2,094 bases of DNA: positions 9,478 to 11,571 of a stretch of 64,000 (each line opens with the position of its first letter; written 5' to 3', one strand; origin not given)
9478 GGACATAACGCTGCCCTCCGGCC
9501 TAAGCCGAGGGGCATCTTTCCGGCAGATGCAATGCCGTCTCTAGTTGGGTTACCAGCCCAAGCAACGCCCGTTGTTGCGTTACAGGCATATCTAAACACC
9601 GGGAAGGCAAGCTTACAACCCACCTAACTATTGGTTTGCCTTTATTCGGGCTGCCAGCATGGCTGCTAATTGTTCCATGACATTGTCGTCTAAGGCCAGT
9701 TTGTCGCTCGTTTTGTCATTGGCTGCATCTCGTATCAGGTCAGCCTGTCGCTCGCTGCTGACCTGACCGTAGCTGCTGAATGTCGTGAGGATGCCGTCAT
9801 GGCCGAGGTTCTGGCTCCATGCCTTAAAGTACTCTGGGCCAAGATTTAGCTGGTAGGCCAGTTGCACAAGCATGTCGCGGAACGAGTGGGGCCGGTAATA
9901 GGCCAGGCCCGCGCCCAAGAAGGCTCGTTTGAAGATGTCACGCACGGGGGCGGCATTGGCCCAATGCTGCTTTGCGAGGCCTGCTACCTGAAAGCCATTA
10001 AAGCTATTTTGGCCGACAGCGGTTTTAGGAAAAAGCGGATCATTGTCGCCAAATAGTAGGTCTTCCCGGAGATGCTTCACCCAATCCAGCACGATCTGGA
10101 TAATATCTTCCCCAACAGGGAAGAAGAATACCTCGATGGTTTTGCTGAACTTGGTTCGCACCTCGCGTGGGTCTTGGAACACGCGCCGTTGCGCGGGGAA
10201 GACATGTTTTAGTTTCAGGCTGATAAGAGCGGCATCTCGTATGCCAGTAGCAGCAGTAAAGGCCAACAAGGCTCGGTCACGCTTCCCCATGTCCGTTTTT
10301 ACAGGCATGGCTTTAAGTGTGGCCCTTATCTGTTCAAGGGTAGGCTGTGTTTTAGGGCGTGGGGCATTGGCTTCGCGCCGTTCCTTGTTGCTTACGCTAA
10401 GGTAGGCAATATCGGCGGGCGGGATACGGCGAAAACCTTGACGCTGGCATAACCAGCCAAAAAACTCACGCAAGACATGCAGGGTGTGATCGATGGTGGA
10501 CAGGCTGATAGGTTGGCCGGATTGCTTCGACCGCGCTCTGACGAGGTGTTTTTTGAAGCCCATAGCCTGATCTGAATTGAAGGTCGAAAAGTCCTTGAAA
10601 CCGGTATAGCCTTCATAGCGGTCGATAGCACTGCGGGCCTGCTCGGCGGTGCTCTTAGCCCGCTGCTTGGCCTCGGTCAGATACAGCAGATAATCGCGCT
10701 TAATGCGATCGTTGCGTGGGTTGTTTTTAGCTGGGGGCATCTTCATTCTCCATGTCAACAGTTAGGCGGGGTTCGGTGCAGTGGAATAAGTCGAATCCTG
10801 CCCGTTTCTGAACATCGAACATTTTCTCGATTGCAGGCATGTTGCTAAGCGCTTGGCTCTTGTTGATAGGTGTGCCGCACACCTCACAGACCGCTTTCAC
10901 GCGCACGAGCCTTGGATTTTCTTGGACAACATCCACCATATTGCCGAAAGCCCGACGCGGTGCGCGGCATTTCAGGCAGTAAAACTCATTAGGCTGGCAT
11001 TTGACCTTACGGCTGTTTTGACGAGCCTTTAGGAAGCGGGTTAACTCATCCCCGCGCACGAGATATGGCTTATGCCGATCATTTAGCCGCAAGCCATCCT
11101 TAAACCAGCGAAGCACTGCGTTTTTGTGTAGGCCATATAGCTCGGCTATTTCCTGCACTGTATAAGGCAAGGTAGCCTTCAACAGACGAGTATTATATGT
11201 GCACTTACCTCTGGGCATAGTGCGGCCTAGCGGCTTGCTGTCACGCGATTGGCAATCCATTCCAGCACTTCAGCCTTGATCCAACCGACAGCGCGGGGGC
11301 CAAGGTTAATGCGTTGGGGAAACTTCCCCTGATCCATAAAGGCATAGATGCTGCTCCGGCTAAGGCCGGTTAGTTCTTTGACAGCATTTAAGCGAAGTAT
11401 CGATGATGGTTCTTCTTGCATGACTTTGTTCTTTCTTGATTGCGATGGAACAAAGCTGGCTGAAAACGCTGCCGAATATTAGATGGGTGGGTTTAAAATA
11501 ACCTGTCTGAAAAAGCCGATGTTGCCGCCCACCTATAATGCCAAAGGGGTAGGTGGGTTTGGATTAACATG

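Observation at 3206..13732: tRNA-Ser(CGA)-integrated ~10.5-kb island whose cargo is entirely a two-component / c-di-GMP signalling module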

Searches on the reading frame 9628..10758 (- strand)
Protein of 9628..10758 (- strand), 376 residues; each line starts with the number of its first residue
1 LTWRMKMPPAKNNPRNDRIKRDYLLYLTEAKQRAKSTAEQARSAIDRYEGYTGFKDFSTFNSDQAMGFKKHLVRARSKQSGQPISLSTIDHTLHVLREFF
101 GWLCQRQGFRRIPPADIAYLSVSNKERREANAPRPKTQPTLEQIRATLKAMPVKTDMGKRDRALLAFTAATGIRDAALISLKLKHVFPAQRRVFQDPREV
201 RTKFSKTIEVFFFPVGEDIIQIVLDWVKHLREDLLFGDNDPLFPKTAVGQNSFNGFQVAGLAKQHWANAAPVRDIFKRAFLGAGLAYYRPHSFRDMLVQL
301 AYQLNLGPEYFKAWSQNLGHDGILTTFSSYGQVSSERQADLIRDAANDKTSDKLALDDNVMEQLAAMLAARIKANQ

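Call 8: search_protein_families(library=pfam, proteins=[window:9628-10758:-], max_evalue=0.01)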
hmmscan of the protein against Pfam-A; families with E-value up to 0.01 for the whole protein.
window:9628-10758:- (376 aa): 1 family
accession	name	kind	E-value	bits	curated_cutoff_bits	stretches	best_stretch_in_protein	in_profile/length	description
PF00589.27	Phage_integrase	-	2.8e-07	30.9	27.1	1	142-332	6-167/172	Phage integrase family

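Call 36: search_protein_families(library=phrogs, proteins=[window:9628-10758:-], max_evalue=0.001)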
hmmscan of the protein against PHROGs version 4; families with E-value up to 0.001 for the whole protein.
window:9628-10758:- (376 aa): 2 families
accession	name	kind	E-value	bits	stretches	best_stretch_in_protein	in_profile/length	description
phrog_1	-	integration and excision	2.6e-16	61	1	17-344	163-446/611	integrase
phrog_216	-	integration and excision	2.2e-12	47.7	1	92-350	17-241/301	integrase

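Call 37: search_protein_families(library=ncbifam, proteins=[window:9628-10758:-], max_evalue=0.001)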
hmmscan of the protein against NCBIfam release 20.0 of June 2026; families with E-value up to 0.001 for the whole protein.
window:9628-10758:- (376 aa): 5 families
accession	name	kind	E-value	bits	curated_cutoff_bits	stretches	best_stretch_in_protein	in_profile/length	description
TIGR02225.1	recomb_XerD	equivalog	8.9e-13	48.2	329.6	1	22-247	2-207/290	site-specific tyrosine recombinase XerD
NF002331.0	PRK01287.1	subfamily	1.1e-11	44.4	371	1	68-237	80-233/365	site-specific tyrosine recombinase XerC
NF001399.0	PRK00283.1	subfamily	3e-10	39.8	279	1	21-247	10-215/300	tyrosine recombinase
TIGR02224.1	recomb_XerC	equivalog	3.3e-10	39.8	335.15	1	22-245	2-208/295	tyrosine recombinase XerC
NF040815.2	recomb_XerA_Arch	equivalog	2.1e-08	34.1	220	1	23-191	3-144/263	site-specific tyrosine recombinase/integron integrase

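Call 44: find_related_loci(query=window:9628-10758:-, collection=viral_contigs, flank=10000)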
Query window:9628-10758:- (376 aa) in viral_contigs; peptide patterns used: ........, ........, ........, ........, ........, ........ (x = any residue, [..] = any of these).
No stretch of DNA in the collection matches any of the patterns.

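Call 45: find_homologous_proteins(query=window:9628-10758:-, max_evalue=1e-10)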
Query window:9628-10758:- (376 aa): 5184 proteins with E <= 1e-10 among 8000 candidates; the best 120 are listed.
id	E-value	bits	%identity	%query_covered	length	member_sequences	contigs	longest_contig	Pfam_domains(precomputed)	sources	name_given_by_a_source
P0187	3.0e-246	835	100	98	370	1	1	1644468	PF00589.28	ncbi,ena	-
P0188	1.1e-183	629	75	97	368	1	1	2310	PF00589.28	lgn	-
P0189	9.9e-129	448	56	97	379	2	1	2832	PF00589.28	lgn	-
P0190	3.8e-127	443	54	97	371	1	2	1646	PF00589.28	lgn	-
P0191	4.1e-125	436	55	98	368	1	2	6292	PF00589.28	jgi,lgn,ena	jgi:integrase/recombinase XerD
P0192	1.3e-124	434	54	96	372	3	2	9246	PF00589.28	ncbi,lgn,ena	-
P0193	3.4e-124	433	54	98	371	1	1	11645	PF00589.28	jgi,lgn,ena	-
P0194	5.5e-124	432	55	93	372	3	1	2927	PF00589.28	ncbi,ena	-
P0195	6.9e-124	432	55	96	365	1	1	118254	PF00589.28,PF02899.24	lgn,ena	-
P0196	8.9e-124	432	54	98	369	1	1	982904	PF00589.28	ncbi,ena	-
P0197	1.7e-123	431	57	89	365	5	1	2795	PF00589.28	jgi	jgi:integrase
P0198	1.9e-123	431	54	99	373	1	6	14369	PF00589.28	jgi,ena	-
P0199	2.9e-123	430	57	88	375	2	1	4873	PF00589.28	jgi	jgi:integrase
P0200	3.8e-123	430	55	89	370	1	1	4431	PF00589.28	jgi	jgi:integrase/recombinase XerD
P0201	8.0e-123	429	57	89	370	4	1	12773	PF00589.28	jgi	jgi:integrase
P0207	1.0e-121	425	54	95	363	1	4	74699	PF00589.28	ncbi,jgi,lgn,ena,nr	ncbi:MAG TPA: tyrosine-type recombinase/integrase [Stellaceae bacterium]|jgi:integrase|nr:tyrosine-t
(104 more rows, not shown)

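Call 46: find_encoding_contigs(protein=P0196, flank=10000, max_places=2)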
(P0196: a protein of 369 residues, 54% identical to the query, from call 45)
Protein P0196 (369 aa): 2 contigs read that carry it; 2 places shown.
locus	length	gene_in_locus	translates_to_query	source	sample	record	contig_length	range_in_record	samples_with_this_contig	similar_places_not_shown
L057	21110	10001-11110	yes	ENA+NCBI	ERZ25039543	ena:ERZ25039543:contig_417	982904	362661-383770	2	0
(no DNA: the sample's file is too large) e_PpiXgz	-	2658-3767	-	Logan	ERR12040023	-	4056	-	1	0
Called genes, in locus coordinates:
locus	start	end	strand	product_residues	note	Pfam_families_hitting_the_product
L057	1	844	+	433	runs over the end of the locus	-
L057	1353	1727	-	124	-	PF14325:DUF4383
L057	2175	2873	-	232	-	PF00106:adh_short, PF23441:SDR, PF13561:adh_short_C2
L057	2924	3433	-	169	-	PF13924:Lipocalin_5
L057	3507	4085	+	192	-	PF07336:ABATE, PF11706:zf-CGNR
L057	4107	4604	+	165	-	PF00107:ADH_zinc_N, PF13602:ADH_zinc_N_2 (weak)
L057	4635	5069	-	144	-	-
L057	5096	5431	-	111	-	PF04993:TfoX_N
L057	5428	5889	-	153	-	PF10604:Polyketide_cyc2, PF08327:AHSA1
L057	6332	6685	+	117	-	PF04993:TfoX_N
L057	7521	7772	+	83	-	-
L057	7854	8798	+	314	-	PF00589:Phage_integrase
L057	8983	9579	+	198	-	-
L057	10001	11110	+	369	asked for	PF00589:Phage_integrase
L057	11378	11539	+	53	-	-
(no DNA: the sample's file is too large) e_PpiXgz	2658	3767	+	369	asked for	PF00589:Phage_integrase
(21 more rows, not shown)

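Call 47: find_encoding_contigs(protein=P0207, flank=10000, max_places=2)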
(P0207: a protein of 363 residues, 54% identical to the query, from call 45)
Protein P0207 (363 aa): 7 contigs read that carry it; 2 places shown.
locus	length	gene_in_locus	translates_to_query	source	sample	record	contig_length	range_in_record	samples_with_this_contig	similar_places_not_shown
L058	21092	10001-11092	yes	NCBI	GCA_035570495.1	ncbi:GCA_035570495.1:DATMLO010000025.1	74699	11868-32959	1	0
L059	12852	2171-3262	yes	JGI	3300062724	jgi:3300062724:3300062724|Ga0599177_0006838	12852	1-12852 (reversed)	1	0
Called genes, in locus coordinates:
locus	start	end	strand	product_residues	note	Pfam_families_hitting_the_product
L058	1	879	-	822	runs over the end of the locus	PF00989:PAS (weak), PF08448:PAS_4, PF13596:PAS_10, PF08448:PAS_4, PF13426:PAS_9, PF00512:HisKA, PF02518:HATPase_c, PF00072:Response_reg, +2 more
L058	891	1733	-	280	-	PF14417:MEDS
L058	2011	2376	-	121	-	PF12844:HTH_19 (weak), PF13560:HTH_31 (weak), PF01381:HTH_3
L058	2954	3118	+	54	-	-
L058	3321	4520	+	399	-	PF01266:DAO (faint), PF01494:FAD_binding_3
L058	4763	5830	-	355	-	PF00126:HTH_1, PF03466:LysR_substrate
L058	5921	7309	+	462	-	PF07690:MFS_1, PF00083:Sugar_tr, PF07690:MFS_1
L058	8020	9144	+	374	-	-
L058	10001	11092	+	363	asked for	PF00589:Phage_integrase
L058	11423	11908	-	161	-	PF04461:YajQ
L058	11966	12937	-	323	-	PF01073:3Beta_HSD, PF01370:Epimerase, PF04321:RmlD_sub_bind, PF07993:NAD_binding_4 (faint), PF13460:NAD_binding_10, PF16363:GDP_Man_Dehyd (weak)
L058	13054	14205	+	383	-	PF13477:Glyco_trans_4_2, PF13579:Glyco_trans_4_4, PF13439:Glyco_transf_4, PF20706:GT4-conflict, PF00534:Glycos_transf_1, PF13692:Glyco_trans_1_4, PF13524:Glyco_trans_1_2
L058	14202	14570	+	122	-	PF04241:DUF423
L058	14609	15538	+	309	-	PF00850:Hist_deacetyl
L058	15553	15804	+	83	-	PF02609:Exonuc_VII_S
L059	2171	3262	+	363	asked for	PF00589:Phage_integrase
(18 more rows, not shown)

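Call 87: find_encoding_contigs(protein=P0188, flank=5000, max_places=3)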
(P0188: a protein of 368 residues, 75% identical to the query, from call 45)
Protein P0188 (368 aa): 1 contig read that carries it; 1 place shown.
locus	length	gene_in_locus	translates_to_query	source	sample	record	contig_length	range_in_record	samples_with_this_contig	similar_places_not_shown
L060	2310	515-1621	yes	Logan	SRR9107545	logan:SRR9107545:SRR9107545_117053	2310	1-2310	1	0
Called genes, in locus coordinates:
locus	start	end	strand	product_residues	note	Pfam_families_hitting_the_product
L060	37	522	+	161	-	PF12728:HTH_17 (weak)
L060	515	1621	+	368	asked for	PF00589:Phage_integrase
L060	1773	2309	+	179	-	?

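Call 93: search_protein_families(library=padloc, proteins=[window:9628-10758:-], max_evalue=0.01)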
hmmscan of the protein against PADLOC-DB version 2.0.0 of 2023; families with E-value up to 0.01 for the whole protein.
window:9628-10758:- (376 aa): 0 families

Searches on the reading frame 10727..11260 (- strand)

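Call 8: search_protein_families(library=pfam, proteins=[window:10727-11260:-], max_evalue=0.01)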
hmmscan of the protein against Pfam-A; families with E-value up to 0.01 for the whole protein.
window:10727-11260:- (177 aa): 4 families
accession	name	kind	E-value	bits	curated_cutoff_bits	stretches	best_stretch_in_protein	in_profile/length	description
PF18930.5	DUF5679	-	2.5e-06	27.9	27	1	94-134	1-39/40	Domain of unknown function (DUF5679)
PF12728.13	HTH_17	-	2.7e-06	28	27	1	33-80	2-50/51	Helix-turn-helix domain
PF13542.12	HTH_Tnp_ISL3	-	0.0049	16.7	27.4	1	27-55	24-49/51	Helix-turn-helix domain of transposase family ISL3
PF13384.12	HTH_23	-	0.0094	16.2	24.6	0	33-54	18-39/50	Homeodomain-like domain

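Call 36: search_protein_families(library=phrogs, proteins=[window:10727-11260:-], max_evalue=0.001)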
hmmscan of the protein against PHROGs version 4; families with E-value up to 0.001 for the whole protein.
window:10727-11260:- (177 aa): 0 families

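Call 37: search_protein_families(library=ncbifam, proteins=[window:10727-11260:-], max_evalue=0.001)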
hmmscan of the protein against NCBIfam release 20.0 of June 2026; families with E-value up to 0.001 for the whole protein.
window:10727-11260:- (177 aa): 0 families

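Call 93: search_protein_families(library=padloc, proteins=[window:10727-11260:-], max_evalue=0.01)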
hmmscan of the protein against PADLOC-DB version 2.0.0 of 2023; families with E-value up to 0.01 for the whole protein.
window:10727-11260:- (177 aa): 0 families

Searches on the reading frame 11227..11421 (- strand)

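Call 36: search_protein_families(library=phrogs, proteins=[window:11227-11421:-], max_evalue=0.001)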
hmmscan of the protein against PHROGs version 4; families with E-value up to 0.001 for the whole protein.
window:11227-11421:- (64 aa): 3 families
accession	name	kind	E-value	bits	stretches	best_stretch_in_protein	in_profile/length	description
phrog_2790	-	integration and excision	2.9e-14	53.9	1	8-61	28-81/100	excisionase and transcriptional regulator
phrog_66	-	integration and excision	1.4e-09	39.1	1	2-62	87-146/412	excisionase and transcriptional regulator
phrog_25262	-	unknown function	0.00021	22.2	1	7-61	33-87/106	-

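Call 37: search_protein_families(library=ncbifam, proteins=[window:11227-11421:-], max_evalue=0.001)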
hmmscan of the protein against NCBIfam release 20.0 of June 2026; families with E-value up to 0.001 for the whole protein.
window:11227-11421:- (64 aa): 0 families

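Call 93: search_protein_families(library=padloc, proteins=[window:11227-11421:-], max_evalue=0.01)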
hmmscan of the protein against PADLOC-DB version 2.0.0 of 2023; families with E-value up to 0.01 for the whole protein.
window:11227-11421:- (64 aa): 1 family
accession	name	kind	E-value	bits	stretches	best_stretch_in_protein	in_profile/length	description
PDLC04388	PDC-M06B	-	0.0056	14.6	1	10-59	83-133/174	-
